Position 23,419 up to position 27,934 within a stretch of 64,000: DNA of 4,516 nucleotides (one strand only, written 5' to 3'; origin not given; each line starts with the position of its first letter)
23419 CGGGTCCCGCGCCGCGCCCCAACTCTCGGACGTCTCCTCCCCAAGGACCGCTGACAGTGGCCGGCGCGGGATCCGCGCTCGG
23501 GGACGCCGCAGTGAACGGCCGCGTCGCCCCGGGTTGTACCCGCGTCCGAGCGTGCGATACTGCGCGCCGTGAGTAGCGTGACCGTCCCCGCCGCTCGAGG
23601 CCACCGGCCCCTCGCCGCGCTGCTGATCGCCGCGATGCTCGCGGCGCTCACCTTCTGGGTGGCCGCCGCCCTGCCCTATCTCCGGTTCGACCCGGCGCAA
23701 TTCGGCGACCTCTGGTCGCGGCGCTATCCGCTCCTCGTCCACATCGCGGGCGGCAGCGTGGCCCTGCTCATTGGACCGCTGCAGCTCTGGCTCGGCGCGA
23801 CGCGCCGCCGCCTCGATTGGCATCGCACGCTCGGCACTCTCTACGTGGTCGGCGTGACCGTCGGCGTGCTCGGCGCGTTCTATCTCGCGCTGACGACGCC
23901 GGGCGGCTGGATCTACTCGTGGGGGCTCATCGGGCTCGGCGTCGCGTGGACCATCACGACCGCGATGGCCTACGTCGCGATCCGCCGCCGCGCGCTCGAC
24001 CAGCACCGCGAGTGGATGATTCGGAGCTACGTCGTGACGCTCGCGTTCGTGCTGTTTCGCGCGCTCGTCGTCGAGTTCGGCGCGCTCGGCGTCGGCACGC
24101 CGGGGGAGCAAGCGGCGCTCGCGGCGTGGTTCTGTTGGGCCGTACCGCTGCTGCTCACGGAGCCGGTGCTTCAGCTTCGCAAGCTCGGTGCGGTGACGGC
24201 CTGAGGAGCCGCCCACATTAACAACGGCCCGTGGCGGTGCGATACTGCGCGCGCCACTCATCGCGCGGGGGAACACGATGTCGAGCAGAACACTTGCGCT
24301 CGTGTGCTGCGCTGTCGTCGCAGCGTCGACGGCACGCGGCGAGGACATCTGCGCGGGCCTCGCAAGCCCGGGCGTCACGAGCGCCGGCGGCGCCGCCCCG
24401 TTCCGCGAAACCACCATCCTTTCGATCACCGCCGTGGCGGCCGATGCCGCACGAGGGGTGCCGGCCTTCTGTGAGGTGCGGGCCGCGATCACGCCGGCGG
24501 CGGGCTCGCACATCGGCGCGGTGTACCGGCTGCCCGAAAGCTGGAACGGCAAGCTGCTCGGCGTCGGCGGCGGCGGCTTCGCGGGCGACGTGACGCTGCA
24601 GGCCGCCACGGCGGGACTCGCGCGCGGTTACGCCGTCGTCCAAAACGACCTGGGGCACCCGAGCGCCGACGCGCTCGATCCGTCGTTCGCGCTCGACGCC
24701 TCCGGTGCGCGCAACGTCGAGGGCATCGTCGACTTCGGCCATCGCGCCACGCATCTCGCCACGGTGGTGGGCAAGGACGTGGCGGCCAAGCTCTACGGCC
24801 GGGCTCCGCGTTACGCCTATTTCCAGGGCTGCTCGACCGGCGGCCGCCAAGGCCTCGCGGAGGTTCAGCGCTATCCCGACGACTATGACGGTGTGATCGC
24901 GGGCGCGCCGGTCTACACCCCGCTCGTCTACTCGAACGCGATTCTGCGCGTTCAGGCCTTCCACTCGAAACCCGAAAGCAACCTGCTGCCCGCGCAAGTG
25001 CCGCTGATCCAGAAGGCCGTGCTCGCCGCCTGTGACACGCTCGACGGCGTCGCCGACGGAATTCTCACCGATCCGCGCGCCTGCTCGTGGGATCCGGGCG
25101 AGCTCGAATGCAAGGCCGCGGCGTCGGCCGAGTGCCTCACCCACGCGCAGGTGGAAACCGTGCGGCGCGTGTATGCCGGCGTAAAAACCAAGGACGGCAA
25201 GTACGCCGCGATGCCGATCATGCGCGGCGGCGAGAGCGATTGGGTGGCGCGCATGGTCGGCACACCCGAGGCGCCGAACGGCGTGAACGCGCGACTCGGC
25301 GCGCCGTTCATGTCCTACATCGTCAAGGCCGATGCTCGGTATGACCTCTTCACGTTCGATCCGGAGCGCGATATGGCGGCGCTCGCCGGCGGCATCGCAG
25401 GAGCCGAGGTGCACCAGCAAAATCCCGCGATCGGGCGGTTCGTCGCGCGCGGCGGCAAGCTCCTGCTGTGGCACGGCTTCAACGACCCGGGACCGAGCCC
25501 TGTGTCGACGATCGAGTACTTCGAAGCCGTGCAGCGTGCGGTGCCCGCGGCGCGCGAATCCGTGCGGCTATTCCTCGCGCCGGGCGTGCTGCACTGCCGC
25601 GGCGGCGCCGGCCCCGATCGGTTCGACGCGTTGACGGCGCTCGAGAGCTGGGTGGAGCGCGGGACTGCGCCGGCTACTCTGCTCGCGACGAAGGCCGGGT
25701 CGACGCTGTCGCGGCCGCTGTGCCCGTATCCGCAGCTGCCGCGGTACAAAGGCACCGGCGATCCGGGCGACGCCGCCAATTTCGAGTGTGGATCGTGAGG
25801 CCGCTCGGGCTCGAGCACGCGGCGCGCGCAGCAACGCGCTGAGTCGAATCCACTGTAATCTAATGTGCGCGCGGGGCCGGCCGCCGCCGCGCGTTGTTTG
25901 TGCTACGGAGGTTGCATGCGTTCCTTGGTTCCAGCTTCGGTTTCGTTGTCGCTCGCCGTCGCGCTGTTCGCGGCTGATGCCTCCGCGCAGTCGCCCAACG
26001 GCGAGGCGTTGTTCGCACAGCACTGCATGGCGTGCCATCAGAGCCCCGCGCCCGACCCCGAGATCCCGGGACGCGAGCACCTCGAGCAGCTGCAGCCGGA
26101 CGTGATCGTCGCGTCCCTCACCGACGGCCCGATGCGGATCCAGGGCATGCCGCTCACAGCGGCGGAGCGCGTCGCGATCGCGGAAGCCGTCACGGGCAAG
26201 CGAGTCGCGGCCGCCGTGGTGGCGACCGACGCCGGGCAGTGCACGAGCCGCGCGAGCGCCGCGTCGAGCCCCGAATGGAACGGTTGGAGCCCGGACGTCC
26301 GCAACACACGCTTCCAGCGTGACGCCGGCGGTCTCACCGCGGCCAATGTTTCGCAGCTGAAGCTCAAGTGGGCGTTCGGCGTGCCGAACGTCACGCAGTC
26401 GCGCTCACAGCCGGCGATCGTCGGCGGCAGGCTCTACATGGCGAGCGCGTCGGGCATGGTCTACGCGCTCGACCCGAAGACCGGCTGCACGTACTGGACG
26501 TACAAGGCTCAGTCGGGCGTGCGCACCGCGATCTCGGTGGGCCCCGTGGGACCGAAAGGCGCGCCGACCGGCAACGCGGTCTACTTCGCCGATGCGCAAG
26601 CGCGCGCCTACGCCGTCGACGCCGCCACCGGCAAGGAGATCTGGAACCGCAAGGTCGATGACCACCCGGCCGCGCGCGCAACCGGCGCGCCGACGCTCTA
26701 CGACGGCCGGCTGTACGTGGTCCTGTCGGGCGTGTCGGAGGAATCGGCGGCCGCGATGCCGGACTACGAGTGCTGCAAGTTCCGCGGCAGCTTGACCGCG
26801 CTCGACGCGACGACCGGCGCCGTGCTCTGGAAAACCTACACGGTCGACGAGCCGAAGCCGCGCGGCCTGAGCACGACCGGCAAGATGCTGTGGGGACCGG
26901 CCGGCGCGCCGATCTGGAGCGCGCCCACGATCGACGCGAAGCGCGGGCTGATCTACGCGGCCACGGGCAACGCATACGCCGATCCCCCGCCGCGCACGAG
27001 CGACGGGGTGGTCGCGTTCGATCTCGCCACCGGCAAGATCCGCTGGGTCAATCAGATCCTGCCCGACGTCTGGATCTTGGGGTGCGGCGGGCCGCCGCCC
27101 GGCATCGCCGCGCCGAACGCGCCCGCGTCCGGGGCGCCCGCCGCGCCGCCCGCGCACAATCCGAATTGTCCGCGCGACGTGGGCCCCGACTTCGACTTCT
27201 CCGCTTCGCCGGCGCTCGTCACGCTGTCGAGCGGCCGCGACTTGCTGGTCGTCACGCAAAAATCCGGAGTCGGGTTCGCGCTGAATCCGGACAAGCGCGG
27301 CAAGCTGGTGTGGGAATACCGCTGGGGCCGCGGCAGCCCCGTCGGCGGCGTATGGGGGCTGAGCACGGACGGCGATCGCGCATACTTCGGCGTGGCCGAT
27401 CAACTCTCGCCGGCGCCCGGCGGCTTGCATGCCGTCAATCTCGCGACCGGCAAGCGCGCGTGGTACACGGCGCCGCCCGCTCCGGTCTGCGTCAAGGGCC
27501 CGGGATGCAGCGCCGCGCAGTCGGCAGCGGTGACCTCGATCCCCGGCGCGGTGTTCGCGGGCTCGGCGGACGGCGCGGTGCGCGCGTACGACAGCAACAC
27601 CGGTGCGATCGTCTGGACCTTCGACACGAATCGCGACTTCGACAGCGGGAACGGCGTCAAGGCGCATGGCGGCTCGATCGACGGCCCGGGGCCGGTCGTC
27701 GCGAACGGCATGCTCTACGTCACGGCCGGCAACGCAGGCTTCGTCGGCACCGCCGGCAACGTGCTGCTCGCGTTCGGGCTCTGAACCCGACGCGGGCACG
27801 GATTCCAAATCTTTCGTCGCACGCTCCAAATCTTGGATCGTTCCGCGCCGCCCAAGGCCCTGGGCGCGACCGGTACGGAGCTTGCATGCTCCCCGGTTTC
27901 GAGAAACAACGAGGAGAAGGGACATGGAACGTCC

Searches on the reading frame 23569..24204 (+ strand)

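Call 44: search_protein_families(library=pfam, proteins=[window:23569-24204:+], max_evalue=0.00001)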
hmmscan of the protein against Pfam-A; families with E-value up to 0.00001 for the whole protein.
window:23569-24204:+ (211 aa): 2 families
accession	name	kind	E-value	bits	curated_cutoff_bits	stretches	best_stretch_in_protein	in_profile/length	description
PF10067.14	DUF2306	-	7.5e-32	111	31.6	1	56-198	2-144/147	Predicted membrane protein (DUF2306)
PF04238.17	DUF420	-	8.7e-06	26.5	30.5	0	127-163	12-48/130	Protein of unknown function (DUF420)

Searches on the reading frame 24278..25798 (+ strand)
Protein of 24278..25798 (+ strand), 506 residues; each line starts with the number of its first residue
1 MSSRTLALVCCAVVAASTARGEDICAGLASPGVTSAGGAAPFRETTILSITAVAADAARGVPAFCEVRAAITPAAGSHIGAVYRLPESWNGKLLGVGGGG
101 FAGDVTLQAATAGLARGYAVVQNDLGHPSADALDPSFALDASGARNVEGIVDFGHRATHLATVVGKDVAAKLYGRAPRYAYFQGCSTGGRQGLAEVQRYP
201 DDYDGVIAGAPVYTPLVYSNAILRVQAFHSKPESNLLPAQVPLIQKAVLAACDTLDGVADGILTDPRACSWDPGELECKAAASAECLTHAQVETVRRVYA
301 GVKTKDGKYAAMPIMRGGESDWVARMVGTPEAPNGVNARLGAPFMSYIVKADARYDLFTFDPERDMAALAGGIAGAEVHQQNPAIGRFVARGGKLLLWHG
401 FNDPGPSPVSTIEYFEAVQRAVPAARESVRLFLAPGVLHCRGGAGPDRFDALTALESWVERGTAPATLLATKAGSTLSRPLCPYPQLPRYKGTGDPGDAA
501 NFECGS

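Call 44: search_protein_families(library=pfam, proteins=[window:24278-25798:+], max_evalue=0.00001)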
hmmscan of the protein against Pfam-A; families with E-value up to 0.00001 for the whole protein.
window:24278-25798:+ (506 aa): 1 family
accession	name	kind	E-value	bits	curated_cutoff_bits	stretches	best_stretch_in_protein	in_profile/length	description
PF07519.17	Tannase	-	1.4e-101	341.2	29.8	1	66-504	2-489/490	Tannase and feruloyl esterase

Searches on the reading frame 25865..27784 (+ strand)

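Call 44: search_protein_families(library=pfam, proteins=[window:25865-27784:+], max_evalue=0.00001)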
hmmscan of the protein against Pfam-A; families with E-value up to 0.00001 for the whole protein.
window:25865-27784:+ (639 aa): 4 families
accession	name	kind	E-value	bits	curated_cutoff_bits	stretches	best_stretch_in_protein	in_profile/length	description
PF01011.28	PQQ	-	3.1e-32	112.5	26.7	1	138-399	1-287/595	Glucose/ethanol/alcohol dehydrogenase, beta-propeller domain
PF13360.13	PQQ_2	-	6.5e-28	98.4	27.6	2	230-398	29-146/233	Outer membrane protein assembly factor BamB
PF13570.13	Beta-prop_ACSF4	-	9.7e-17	61.8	133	1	157-368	31-195/329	Beta-alanine-activating enzyme, beta-propeller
PF13442.11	Cytochrome_CBB3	-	3.7e-06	27.6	27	1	44-104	4-63/68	Cytochrome C oxidase, cbb3-type, subunit III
